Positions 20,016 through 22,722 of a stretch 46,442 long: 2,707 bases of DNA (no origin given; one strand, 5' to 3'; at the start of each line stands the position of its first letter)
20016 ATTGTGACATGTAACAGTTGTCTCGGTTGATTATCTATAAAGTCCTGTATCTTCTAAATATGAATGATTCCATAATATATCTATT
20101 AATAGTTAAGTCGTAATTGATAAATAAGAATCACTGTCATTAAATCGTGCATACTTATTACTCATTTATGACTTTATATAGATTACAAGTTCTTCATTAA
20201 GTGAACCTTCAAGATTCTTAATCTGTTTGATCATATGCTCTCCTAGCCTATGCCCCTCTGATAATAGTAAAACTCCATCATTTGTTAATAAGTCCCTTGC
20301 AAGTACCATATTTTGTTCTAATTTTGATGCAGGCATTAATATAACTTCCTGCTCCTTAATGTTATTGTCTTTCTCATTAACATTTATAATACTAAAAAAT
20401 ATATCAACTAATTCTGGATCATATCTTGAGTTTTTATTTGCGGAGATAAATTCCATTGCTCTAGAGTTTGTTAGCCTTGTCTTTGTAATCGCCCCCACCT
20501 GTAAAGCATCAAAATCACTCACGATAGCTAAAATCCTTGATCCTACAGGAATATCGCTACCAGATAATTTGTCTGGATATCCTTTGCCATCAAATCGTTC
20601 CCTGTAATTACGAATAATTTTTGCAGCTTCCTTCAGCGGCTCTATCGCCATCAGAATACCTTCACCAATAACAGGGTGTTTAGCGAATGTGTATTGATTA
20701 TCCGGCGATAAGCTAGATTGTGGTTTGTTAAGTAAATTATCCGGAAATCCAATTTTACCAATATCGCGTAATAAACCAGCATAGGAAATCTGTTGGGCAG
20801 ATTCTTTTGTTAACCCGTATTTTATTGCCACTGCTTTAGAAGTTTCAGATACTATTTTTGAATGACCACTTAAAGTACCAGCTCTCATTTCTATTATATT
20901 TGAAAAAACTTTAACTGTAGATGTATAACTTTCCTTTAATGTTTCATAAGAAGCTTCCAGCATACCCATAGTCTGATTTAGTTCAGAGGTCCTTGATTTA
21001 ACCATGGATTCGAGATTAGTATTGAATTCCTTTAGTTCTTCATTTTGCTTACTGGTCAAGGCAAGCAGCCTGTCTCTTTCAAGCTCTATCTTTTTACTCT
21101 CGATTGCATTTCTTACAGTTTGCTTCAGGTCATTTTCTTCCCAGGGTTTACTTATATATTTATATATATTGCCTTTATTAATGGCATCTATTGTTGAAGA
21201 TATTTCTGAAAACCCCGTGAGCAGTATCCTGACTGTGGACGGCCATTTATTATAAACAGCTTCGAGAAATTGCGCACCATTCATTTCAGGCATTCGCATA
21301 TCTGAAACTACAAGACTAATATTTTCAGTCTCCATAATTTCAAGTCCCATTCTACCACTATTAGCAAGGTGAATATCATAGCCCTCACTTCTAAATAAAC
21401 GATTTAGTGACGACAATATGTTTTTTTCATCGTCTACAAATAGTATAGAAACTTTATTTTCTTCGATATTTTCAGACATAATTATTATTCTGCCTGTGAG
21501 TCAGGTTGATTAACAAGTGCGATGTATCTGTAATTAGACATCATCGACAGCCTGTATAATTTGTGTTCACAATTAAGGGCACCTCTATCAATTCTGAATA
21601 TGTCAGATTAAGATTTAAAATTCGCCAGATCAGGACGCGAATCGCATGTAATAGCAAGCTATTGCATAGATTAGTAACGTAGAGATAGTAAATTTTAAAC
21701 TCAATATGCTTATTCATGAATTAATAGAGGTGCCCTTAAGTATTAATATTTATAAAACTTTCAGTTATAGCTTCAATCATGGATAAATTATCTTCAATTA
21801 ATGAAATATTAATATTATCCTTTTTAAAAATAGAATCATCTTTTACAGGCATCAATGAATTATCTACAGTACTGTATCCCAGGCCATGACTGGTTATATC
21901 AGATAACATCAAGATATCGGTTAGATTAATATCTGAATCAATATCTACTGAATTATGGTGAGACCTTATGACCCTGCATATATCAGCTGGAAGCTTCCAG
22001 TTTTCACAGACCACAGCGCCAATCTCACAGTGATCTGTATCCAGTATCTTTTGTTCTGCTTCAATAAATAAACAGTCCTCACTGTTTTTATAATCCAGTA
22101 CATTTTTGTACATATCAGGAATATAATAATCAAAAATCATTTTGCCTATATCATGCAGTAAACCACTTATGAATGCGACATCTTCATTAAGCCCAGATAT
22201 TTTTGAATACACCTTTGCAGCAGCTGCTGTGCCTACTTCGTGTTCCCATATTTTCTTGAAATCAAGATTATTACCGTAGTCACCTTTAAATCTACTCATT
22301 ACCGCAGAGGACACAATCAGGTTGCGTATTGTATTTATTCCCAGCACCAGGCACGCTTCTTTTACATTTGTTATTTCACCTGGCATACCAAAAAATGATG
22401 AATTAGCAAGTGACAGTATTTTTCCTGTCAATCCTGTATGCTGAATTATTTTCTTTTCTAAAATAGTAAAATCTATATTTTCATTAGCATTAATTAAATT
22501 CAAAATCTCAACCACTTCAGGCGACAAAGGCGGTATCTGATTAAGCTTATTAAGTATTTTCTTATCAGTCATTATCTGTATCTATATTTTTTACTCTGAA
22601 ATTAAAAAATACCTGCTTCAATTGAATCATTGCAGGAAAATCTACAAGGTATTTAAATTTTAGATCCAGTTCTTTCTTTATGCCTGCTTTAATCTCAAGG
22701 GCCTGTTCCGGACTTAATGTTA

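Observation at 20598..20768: HD-GYP domain with substituted metal ligands: 'RD-GYP' with HHE replaced by YRE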

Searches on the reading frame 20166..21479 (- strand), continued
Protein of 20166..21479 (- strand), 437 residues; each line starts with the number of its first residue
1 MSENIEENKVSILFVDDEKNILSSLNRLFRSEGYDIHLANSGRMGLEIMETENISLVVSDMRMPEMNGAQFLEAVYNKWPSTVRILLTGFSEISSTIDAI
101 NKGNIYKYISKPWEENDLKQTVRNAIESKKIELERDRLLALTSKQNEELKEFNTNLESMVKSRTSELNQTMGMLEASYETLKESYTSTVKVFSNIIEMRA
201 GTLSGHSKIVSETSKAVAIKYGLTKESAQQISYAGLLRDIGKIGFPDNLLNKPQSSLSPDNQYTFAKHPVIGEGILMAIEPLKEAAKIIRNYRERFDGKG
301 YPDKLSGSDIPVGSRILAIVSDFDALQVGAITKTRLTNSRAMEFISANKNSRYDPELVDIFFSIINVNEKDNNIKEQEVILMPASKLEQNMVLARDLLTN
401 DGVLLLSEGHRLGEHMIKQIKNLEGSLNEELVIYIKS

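Call 57: fold_search(model_id=the predicted structure, library=pdb)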
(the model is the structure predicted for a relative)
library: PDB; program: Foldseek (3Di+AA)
matches with E <= 10: 1490; with E <= 0.001: 573
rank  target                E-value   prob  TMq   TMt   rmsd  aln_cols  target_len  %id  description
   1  4r8z_A                1.0e-10  1.00  0.40  0.77   3.5       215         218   25  Crystal Structure of PA4781 HD-GYP domain from Pseudomonas aeruginosa at 2.2A resolution showing a bi-metallic Ni ion  (released 2015-03-04)
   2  4r8z_B                1.2e-10  1.00  0.40  0.77   3.2       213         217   25  Crystal Structure of PA4781 HD-GYP domain from Pseudomonas aeruginosa at 2.2A resolution showing a bi-metallic Ni ion  (released 2015-03-04)
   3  3hv2_B                2.2e-10  1.00  0.27  0.94   0.9       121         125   36  Crystal structure of signal receiver domain OF HD domain-containing protein FROM Pseudomonas fluorescens Pf-5 (released 2009-06-23)
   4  4mcw_A                2.4e-10  1.00  0.39  0.47   3.5       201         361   28  Crystal structure of a HD-GYP domain (a cyclic-di-GMP phosphodiesterase) containing a tri-nuclear metal centre (released 2014-02-19)
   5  3hv2_A                2.9e-10  1.00  0.28  0.89   1.2       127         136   36  Crystal structure of signal receiver domain OF HD domain-containing protein FROM Pseudomonas fluorescens Pf-5 (released 2009-06-23)
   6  9rbz_B                5.1e-10  1.00  0.39  0.78   3.6       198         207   26  DvhD, HD-GYP domain, c-di-GMP-bound (released 2026-03-04)
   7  4mcw_B                5.9e-10  1.00  0.40  0.47   3.2       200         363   28  Crystal structure of a HD-GYP domain (a cyclic-di-GMP phosphodiesterase) containing a tri-nuclear metal centre (released 2014-02-19)
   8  9rbz_C                9.0e-10  1.00  0.38  0.79   3.1       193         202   26  DvhD, HD-GYP domain, c-di-GMP-bound (released 2026-03-04)
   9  9rbz_A                1.4e-09  1.00  0.40  0.79   3.6       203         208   26  DvhD, HD-GYP domain, c-di-GMP-bound (released 2026-03-04)
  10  2jk1                  2.3e-09  1.00  0.28  0.85   1.7       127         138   34  Crystal structure of the wild-type HupR receiver domain (released 2008-11-11)
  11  9rbz_D                3.7e-09  1.00  0.40  0.80   3.6       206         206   25  DvhD, HD-GYP domain, c-di-GMP-bound (released 2026-03-04)
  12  3jte                  1.3e-08  1.00  0.27  0.90   1.4       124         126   32  Crystal structure of response regulator receiver domain Protein from clostridium thermocellum (released 2009-09-22)
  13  2rjn                  1.4e-08  1.00  0.28  0.87   1.5       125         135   38  Crystal structure of an uncharacterized protein Q2BKU2 from Neptuniibacter caesariensis (released 2007-10-23)
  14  2vuh                  1.6e-08  1.00  0.28  0.88   1.5       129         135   32  Crystal structure of the D55E mutant of the HupR receiver domain (released 2008-11-11)
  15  5xso                  1.9e-08  1.00  0.26  0.54  37.1       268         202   18  Crystal structure of full-length FixJ from B. japonicum crystallized in space group C2221 (released 2018-05-23)
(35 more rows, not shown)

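Call 63: list_cluster_members(proteins=[P0171, P0236, P0197, P0164, P0039, P0036, P0048, P0097, P0002, P0014])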
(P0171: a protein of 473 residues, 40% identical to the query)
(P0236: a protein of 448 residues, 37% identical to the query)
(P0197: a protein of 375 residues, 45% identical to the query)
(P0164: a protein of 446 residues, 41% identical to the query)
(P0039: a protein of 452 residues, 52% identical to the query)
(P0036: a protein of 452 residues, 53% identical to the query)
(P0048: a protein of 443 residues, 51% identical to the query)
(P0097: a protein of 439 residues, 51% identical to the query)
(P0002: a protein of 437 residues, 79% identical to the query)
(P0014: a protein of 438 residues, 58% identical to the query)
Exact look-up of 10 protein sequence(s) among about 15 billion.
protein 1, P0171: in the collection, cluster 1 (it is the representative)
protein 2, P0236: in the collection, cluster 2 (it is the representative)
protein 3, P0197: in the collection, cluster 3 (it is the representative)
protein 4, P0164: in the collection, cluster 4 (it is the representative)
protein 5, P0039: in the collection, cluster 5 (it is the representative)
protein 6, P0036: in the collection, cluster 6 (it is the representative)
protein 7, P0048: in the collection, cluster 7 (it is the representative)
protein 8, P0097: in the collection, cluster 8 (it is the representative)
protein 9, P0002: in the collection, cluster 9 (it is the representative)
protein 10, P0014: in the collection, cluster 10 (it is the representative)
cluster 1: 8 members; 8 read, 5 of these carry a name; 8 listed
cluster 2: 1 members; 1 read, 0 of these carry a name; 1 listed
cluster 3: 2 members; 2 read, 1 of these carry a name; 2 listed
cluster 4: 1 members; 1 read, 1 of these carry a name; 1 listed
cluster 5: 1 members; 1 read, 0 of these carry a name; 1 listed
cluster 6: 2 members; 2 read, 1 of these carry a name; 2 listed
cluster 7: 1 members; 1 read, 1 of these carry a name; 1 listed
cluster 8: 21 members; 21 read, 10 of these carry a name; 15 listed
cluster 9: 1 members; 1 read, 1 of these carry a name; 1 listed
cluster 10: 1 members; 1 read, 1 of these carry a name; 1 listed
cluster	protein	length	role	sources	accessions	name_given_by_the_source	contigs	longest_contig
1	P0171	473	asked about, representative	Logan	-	-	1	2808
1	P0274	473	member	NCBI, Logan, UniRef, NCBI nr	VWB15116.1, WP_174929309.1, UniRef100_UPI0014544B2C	two-component system response regulator [Burkholderia lata] | HD domain-containing phosphohydrolase n=1 Tax=Burkholderia lata (strain ATCC 17760 / DSM ... | HD domain-containing phosphohydrolase [Burkholderia lata]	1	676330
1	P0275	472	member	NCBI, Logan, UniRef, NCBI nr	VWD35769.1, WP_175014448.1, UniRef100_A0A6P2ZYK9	two-component system response regulator [Burkholderia lata] | Two-component system response regulator n=1 Tax=Burkholderia lata (strain ATCC 17760 / ... | HD domain-containing phosphohydrolase [Burkholderia lata]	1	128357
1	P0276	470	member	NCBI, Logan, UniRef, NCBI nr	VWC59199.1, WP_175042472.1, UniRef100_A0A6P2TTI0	two-component system response regulator [Burkholderia lata] | Two-component system response regulator n=1 Tax=Burkholderia lata (strain ATCC 17760 / ... | HD domain-containing phosphohydrolase [Burkholderia lata]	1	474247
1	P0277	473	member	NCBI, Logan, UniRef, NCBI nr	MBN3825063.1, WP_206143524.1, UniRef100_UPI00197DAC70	response regulator [Burkholderia sp. Ac-20384] | HD domain-containing phosphohydrolase n=1 Tax=Burkholderia sp. Ac-20384 TaxID=2703902 ... | HD domain-containing phosphohydrolase [Burkholderia sp. Ac-20384]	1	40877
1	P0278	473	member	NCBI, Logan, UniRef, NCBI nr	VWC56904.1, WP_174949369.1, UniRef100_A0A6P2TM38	HD domain-containing phosphohydrolase [Burkholderia lata] | Two-component system response regulator n=1 Tax=Burkholderia lata (strain ATCC 17760 / ...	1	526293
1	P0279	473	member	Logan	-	-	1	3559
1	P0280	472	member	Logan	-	-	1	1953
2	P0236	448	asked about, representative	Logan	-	-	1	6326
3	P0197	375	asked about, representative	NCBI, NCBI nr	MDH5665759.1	MAG: response regulator, partial [Nitrosopumilus sp.] | response regulator [Nitrosopumilus sp.]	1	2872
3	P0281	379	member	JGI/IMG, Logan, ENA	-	-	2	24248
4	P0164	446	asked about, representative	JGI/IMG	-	response regulator RpfG family c-di-GMP phosphodiesterase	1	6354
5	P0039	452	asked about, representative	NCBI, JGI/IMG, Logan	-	-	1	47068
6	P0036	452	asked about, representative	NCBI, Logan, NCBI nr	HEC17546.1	MAG TPA: response regulator [Sedimenticola sp.] | response regulator [Sedimenticola sp.]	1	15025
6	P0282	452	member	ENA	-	-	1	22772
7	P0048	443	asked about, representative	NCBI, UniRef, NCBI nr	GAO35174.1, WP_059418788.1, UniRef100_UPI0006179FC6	response regulator receiver [Sulfuricella sp. T08] | HD domain-containing phosphohydrolase n=1 Tax=Sulfuricella sp. T08 TaxID=1632857 ... | HD domain-containing phosphohydrolase [Sulfuricella sp. T08]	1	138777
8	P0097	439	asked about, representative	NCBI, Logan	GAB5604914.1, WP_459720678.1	HD domain-containing phosphohydrolase [Sideroxyarcus sp. TK5]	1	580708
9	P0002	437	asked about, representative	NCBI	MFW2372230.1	MAG: HD domain-containing phosphohydrolase [Gammaproteobacteria bacterium]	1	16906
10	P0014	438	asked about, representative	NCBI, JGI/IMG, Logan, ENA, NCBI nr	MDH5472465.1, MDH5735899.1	MAG: response regulator [Gammaproteobacteria bacterium] | response regulator [Gammaproteobacteria bacterium]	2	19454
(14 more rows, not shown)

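Call 68: find_related_loci(query=A4, collection=genome_contigs, flank=8000)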
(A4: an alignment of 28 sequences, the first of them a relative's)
Query A4 (437 aa) in genome_contigs; peptide patterns used: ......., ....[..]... (x = any residue, [..] = any of these).
600 stretches matched a pattern (row limit reached: there are more); 468 encode a relative of the query (tblastn E <= 1e-3); the best 80 are kept; 80 distinct loci.
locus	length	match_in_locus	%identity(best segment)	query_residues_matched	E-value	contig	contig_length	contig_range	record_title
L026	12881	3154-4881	58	9-435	3e-167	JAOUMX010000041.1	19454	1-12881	MAG: Gammaproteobacteria bacterium isolate 8_1_July_SF_Bin54 8_1_July_SF_Bin54_scaffold_898_c1, whole genome shotgun seq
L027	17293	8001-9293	51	1-435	6e-149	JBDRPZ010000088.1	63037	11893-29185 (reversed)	MAG: Pseudomonadota bacterium isolate MEGAHIT-group-2.141 k141_120582, whole genome shotgun sequence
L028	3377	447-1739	50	1-435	6e-152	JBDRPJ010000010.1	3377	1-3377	MAG: Pseudomonadota bacterium isolate MEGAHIT-group-2.112 k141_801376, whole genome shotgun sequence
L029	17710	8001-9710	50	10-437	7e-145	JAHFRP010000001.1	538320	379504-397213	MAG: Sulfuricella sp. isolate nzgw577 NODE_2_length_538321_cov_23.261856, whole genome shotgun sequence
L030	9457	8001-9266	51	5-436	7e-143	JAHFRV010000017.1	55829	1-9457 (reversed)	MAG: Gammaproteobacteria bacterium isolate nzgw582 NODE_146_length_55830_cov_4.216733, whole genome shotgun sequence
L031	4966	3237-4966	48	1-436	1e-144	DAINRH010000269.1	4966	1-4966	MAG TPA_asm: Methylobacter sp. isolate CTOTU25073 NODE_580_length_4966_cov_3.126044, whole genome shotgun sequence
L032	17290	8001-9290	49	2-435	1e-138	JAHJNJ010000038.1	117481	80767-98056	MAG: Gammaproteobacteria bacterium isolate Old_saline_glass_biofilm.mb.10 Old_saline_glass_b.mb.10_k141_59778, whole gen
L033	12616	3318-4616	50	1-435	9e-138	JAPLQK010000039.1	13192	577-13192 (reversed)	MAG: Proteobacteria bacterium isolate LacPavin_0920_WC57_MAG_53_42 LacPavin_0920_WC57_scaffold_934636, whole genome shot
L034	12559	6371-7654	48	8-437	9e-137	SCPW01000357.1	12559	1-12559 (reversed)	MAG: Gallionella sp. isolate DP16D_bin.1 DP16D_bin.1-93745, whole genome shotgun sequence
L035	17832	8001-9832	48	10-436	5e-135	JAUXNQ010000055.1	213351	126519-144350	MAG: Methylotenera sp. isolate C1_maxbin.019 C1_k141_48929, whole genome shotgun sequence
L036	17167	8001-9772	48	7-437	1e-132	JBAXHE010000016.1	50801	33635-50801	MAG: Betaproteobacteria bacterium isolate ELA315 MAG315_16, whole genome shotgun sequence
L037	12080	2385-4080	46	6-437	4e-132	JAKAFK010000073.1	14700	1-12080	MAG: Proteobacteria bacterium isolate WY1.bin91 NODE_6352_length_14700_cov_1.850820, whole genome shotgun sequence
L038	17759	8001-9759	46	3-437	7e-132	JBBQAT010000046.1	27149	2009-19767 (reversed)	MAG: Burkholderiales bacterium isolate Co_metawrap_1439 Cmw_1439_k141_7523617_length_27149_cov_18.9973, whole genome sho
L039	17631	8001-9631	47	10-435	4e-131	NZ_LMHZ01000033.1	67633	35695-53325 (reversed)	Noviherbaspirillum sp. Root189 contig_39, whole genome shotgun sequence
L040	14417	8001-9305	45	2-435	3e-130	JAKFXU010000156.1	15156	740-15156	MAG: Rhodoferax sp. isolate ND4_Bin_2 ND4_0000157, whole genome shotgun sequence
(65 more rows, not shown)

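Call 76: search_protein_families(library=ncbifam, proteins=[P0171, P0055, P0016, P0239, P0020, P0222], max_evalue=1e-40)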
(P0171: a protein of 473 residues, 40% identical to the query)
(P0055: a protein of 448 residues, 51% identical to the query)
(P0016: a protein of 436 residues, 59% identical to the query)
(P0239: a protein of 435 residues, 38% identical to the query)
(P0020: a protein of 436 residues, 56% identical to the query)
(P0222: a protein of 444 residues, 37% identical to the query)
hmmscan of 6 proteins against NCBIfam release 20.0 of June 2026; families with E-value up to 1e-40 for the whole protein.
P0171 (473 aa): 1 family
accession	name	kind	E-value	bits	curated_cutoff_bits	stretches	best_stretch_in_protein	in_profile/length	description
NF053512.1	nitric_RR_NosR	exception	3.2e-167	556.8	400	1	32-452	1-422/422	response regulator c-di-GMP phosphodiesterase, NosR family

P0055 (448 aa): 1 family
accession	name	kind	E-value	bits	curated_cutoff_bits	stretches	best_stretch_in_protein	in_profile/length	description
NF053512.1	nitric_RR_NosR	exception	1.9e-178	593.8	400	1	22-443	1-422/422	response regulator c-di-GMP phosphodiesterase, NosR family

P0016 (436 aa): 1 family
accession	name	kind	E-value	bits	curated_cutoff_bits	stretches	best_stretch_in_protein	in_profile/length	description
NF053512.1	nitric_RR_NosR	exception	1.4e-158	528.4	400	1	14-430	1-418/422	response regulator c-di-GMP phosphodiesterase, NosR family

P0239 (435 aa): 1 family
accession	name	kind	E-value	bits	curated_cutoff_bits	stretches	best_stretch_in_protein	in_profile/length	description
NF053512.1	nitric_RR_NosR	exception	7.7e-135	450.2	400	1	7-434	1-422/422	response regulator c-di-GMP phosphodiesterase, NosR family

P0020 (436 aa): 1 family
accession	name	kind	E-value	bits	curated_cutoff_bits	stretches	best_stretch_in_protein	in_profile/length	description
NF053512.1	nitric_RR_NosR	exception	4.1e-162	540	400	1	15-435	1-422/422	response regulator c-di-GMP phosphodiesterase, NosR family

P0222 (444 aa): 1 family
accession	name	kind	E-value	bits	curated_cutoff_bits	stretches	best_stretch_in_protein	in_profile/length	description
NF053512.1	nitric_RR_NosR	exception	6.6e-138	460.3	400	1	8-425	1-416/422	response regulator c-di-GMP phosphodiesterase, NosR family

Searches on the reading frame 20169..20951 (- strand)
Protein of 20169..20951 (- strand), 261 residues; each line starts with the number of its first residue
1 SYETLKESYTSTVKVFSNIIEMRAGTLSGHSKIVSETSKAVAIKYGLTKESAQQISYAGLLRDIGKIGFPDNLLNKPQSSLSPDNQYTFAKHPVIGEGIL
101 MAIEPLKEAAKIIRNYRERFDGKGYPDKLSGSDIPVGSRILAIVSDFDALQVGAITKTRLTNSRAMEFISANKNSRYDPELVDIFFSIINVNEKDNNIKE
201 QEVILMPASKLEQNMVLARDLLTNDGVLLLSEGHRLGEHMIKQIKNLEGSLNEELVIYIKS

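Call 6: search_solved_structures(query=window:20169-20951:-, max_evalue=0.01, show_alignments=5)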
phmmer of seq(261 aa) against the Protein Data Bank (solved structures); distinct sequences matched with E-value up to 0.01: 6.
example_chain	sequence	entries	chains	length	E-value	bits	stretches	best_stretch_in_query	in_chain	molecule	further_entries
5z7c_A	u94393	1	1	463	7.1e-22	81.3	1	8-190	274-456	3'3'-cGAMP-specific phosphodiesterase 3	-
4mcw_A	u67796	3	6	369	1.9e-18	70.1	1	2-189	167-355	Metal dependent phosphohydrolase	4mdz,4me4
4r8z_A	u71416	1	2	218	6.8e-16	61.8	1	43-189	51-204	Cyclic di-GMP phosphodiesterase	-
9rbz_A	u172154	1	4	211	1.2e-13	54.5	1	9-150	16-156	HD domain/sensory box protein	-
9rc0_A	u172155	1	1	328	3.6e-13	52.9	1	9-150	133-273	HD domain/sensory box protein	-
3tm8_A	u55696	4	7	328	2.2e-06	30.6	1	20-133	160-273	Uncharacterized protein | Uncharacterized protein Bd1817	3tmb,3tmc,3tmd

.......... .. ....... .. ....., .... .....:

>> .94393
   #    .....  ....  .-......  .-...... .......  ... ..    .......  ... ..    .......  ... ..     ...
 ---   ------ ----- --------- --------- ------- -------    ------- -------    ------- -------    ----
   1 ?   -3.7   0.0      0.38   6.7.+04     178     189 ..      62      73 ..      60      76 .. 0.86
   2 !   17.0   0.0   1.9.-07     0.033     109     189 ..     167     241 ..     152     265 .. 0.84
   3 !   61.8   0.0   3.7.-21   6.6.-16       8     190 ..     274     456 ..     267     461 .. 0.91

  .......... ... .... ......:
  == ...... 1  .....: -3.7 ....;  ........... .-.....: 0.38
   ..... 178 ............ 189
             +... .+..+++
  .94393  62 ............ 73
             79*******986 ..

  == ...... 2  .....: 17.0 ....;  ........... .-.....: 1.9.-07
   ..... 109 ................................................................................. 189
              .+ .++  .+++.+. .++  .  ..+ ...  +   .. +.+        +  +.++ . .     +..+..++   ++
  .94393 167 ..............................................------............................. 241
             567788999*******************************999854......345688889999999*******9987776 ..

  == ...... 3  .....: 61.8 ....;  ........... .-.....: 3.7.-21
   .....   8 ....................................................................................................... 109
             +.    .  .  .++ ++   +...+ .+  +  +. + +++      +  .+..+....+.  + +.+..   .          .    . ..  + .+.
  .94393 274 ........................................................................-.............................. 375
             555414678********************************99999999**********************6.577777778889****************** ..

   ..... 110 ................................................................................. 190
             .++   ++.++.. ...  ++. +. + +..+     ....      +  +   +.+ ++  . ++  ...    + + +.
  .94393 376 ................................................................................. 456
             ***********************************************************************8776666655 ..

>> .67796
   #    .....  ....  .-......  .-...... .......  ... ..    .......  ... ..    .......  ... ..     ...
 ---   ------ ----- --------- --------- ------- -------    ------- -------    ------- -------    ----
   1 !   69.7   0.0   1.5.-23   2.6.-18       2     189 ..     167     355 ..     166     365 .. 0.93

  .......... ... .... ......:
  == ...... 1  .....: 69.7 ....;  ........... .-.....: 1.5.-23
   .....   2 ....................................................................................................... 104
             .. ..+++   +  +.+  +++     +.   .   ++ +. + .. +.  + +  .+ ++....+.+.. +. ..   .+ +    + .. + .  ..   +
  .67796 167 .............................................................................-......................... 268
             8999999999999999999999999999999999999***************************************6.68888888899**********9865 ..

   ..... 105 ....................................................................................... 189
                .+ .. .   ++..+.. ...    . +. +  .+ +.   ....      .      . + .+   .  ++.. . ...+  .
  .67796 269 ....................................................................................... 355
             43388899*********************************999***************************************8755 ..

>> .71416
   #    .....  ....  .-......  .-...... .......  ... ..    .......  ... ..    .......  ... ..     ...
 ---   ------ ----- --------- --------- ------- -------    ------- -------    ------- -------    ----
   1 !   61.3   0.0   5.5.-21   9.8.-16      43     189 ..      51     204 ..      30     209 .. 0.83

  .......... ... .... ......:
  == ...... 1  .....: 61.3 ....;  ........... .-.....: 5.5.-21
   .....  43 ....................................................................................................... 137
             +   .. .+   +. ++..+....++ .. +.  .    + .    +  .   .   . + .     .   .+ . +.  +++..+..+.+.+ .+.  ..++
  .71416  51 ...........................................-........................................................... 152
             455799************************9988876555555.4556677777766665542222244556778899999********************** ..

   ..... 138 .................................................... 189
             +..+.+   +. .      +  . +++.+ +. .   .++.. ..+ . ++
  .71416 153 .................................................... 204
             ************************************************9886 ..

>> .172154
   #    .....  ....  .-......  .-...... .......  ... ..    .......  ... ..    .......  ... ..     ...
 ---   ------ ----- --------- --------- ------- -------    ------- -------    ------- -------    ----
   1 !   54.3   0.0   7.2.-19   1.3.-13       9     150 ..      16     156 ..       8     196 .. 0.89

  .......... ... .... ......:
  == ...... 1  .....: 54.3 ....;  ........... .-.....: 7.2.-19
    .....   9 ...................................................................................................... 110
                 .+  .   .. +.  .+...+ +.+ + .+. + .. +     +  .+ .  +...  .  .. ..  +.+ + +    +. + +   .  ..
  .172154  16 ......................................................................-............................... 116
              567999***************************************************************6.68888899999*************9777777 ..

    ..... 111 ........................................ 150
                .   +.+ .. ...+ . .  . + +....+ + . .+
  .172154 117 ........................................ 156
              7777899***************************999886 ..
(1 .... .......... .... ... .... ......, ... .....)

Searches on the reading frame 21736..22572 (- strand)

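Call 3: search_protein_families(library=pfam, proteins=[window:21736-22572:-], max_evalue=0.01)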
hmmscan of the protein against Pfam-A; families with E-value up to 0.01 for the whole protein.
window:21736-22572:- (278 aa): 2 families
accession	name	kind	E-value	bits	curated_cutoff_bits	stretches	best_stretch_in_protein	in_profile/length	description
PF08668.18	HDOD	-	2.7e-51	174.3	22.9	1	14-207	2-195/196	HDOD domain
PF01966.28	HD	-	6.6e-09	36.5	22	1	109-225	2-111/116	HD domain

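Call 47: search_protein_families(library=ncbifam, proteins=[window:21736-22572:-], max_evalue=0.001)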
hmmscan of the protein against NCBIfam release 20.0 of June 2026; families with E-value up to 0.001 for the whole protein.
window:21736-22572:- (278 aa): 3 families
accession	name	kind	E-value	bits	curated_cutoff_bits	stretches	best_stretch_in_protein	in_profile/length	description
TIGR00277.1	HDIG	domain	2.8e-10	39.9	27.6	1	108-207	5-83/84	HDIG domain-containing metalloprotein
TIGR03319.1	RNase_Y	equivalog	2.4e-06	26.4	454.35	0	72-146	299-368/514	ribonuclease Y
NF000997.0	PRK00106.1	equivalog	0.00081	18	937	0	92-146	340-389/535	ribonuclease Y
